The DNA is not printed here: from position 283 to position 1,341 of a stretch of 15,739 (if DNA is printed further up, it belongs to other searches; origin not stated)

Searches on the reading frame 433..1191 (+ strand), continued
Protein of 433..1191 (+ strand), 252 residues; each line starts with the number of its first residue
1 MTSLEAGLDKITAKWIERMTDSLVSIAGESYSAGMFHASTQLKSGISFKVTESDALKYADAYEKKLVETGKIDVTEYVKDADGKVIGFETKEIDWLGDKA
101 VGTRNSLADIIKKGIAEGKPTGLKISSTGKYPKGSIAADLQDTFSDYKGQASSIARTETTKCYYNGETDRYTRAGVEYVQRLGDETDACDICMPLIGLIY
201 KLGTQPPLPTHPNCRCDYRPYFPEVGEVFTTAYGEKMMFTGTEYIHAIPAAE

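Call 70: search_protein_families(library=ncbifam, proteins=[L048:13248-15647:+, L048:12396-13247:+, L048:9739-11244:-, L048:11241-12245:-, L048:7602-8798:-, L048:6427-7623:-, L048:8875-9693:+], max_evalue=1e-10)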
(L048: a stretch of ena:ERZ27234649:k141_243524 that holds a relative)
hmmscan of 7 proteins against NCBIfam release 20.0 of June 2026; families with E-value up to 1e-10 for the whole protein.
L048:13248-15647:+ (799 aa): 8 families
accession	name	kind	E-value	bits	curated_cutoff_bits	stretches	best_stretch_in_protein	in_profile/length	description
NF004421.0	PRK05762.1-2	equivalog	1.4e-76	258.4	570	1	85-676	100-691/795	DNA polymerase II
NF004422.0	PRK05762.1-4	equivalog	1.5e-53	182.3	1103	1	200-709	198-718/789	DNA polymerase II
TIGR00592.1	pol2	superfamily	2.8e-44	151.5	239.95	1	388-694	798-1097/1176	DNA polymerase (pol2)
NF004420.0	PRK05762.1-1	equivalog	3.5e-42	145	1435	1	207-704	201-707/783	DNA polymerase II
NF004419.0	PRK05761.1-5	equivalog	7.8e-39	133.3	1285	1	386-694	548-845/932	DNA-directed DNA polymerase I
NF004417.0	PRK05761.1-3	equivalog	8.2e-38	129.9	780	1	387-695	482-777/858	DNA-directed DNA polymerase I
NF004415.0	PRK05761.1-1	equivalog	1.5e-34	119.1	1289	1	195-652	280-740/883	DNA-directed DNA polymerase I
NF004418.0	PRK05761.1-4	subfamily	6.1e-15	54.5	692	1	391-695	324-624/717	type B DNA-directed DNA polymerase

L048:12396-13247:+ (283 aa): 6 families
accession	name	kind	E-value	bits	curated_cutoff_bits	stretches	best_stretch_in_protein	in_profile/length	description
NF004863.0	PRK06223.1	subfamily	2.8e-46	158.1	283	1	2-281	4-305/313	malate dehydrogenase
TIGR01771.1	L-LDH-NAD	equivalog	6.6e-43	147.2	303.55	1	8-277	3-298/299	L-lactate dehydrogenase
NF000824.0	PRK00066.1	subfamily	4.3e-40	138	339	1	4-280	9-311/316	L-lactate dehydrogenase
NF041314.1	Malate_DH_Halo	equivalog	1.3e-39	136.3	550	1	8-278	8-298/304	malate dehydrogenase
TIGR01763.1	MalateDH_bact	equivalog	7.1e-28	97.7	351.85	1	4-280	4-302/305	malate dehydrogenase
TIGR01759.1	MalateDH-SF1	subfamily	8.2e-12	44.7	345.65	0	58-184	73-210/327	malate dehydrogenase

L048:9739-11244:- (501 aa): 12 families
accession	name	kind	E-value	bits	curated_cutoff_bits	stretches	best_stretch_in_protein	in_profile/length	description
NF006217.0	PRK08343.1-3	equivalog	1.9e-195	650.6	491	2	86-497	128-542/544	preprotein translocase subunit SecD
NF006215.0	PRK08343.1-1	equivalog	6.1e-87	292.4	666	1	26-497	9-520/522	preprotein translocase subunit SecD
NF006218.0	PRK08343.1-4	subfamily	3.1e-86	289.7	383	1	139-496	51-390/392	preprotein translocase subunit SecD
NF006216.0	PRK08343.1-2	equivalog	8.2e-56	189.8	519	1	279-497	282-504/506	preprotein translocase subunit SecD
NF009583.0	PRK13024.1-3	subfamily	6.6e-28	97.2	721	1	212-499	162-435/755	protein translocase subunit SecDF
TIGR01129.1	secD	equivalog_domain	3e-27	95.8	244.4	1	212-481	132-387/397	protein translocase subunit SecD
TIGR00916.1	2A0604s01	subfamily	4.6e-20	72.2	148.6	1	299-481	44-228/231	SecD/SecF family protein translocase subunit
NF009584.0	PRK13024.1-4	equivalog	3.7e-17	61.9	1171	1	300-481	217-399/759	protein translocase subunit SecDF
NF009581.0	PRK13024.1-1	equivalog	1.4e-16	59.8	1058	1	148-482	66-398/752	protein translocase subunit SecDF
TIGR00966.2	transloc_SecF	equivalog_domain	3.7e-14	52.9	160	0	293-481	80-266/279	protein translocase subunit SecF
NF011315.0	PRK14726.1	equivalog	6.3e-14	51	1249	1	234-483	279-513/855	protein translocase subunit SecDF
NF009585.0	PRK13024.1-5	equivalog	1.6e-12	46.3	1037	1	197-500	365-652/993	protein translocase subunit SecDF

L048:11241-12245:- (334 aa): 12 families
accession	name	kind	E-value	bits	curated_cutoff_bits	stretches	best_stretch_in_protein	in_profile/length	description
NF006354.0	PRK08578.1-2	equivalog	9.9e-113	376.4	353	1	1-283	1-290/296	preprotein translocase subunit SecF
NF041305.1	SecF_Halo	equivalog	3e-66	223.7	420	1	6-278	9-284/289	protein translocase subunit SecF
NF006356.0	PRK08578.1-4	equivalog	9.2e-66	222.4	330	1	10-281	28-298/302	preprotein translocase subunit SecF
NF006355.0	PRK08578.1-3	equivalog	1.8e-63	214.6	421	1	7-277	10-283/290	preprotein translocase subunit SecF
NF006353.0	PRK08578.1-1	subfamily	9.3e-54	182.8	282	1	13-281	5-278/281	preprotein translocase subunit SecF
NF006357.0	PRK08578.2-1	equivalog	3.6e-37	128.7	304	1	14-280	6-276/282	preprotein translocase subunit SecF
TIGR00966.2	transloc_SecF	equivalog_domain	8.7e-22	77.9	160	1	18-261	12-263/279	protein translocase subunit SecF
NF009583.0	PRK13024.1-3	subfamily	2.9e-17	62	721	1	18-291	461-747/755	protein translocase subunit SecDF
NF006218.0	PRK08343.1-4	subfamily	1.1e-16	60.7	383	1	112-264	226-375/392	preprotein translocase subunit SecD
NF009581.0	PRK13024.1-1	equivalog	1.2e-15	56.7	1058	1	9-282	444-733/752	protein translocase subunit SecDF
NF009584.0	PRK13024.1-4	equivalog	5.3e-13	48.2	1171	1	9-265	454-719/759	protein translocase subunit SecDF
TIGR00916.1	2A0604s01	subfamily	2.3e-11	43.7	148.6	1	117-264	79-228/231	SecD/SecF family protein translocase subunit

L048:7602-8798:- (398 aa): 0 families

L048:6427-7623:- (398 aa): 2 families
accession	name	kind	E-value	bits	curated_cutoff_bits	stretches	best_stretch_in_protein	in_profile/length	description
TIGR00275.1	TIGR00275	subfamily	4.9e-117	391.1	183.8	1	6-390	1-401/401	aminoacetone oxidase family FAD-binding enzyme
TIGR03862.1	flavo_PP4765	subfamily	6.7e-35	120.6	242.65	1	25-391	3-370/376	TIGR03862 family flavoprotein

L048:8875-9693:+ (272 aa): 0 families

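Call 89: find_encoding_contigs(protein=P0081, flank=10000, max_places=1)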
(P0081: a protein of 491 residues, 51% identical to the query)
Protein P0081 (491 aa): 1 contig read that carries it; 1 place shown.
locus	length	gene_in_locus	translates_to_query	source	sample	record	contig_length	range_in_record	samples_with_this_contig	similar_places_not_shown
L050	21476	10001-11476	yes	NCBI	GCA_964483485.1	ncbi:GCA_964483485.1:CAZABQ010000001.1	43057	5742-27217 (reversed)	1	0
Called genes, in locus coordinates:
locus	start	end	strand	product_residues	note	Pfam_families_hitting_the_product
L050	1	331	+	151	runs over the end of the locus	-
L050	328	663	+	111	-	-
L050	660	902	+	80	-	-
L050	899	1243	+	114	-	PF13412:HTH_24 (weak)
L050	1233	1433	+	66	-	-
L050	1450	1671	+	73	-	-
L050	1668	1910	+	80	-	-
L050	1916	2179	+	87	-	-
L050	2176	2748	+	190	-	-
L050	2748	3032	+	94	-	-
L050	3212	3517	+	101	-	PF11195:Tad2-like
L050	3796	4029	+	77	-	PF14354:Lar_restr_allev (faint)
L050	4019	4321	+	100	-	-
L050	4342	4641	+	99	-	-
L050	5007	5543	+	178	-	-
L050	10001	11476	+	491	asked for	PF04860:Phage_portal (faint), PF06074:Portal_Mu (weak)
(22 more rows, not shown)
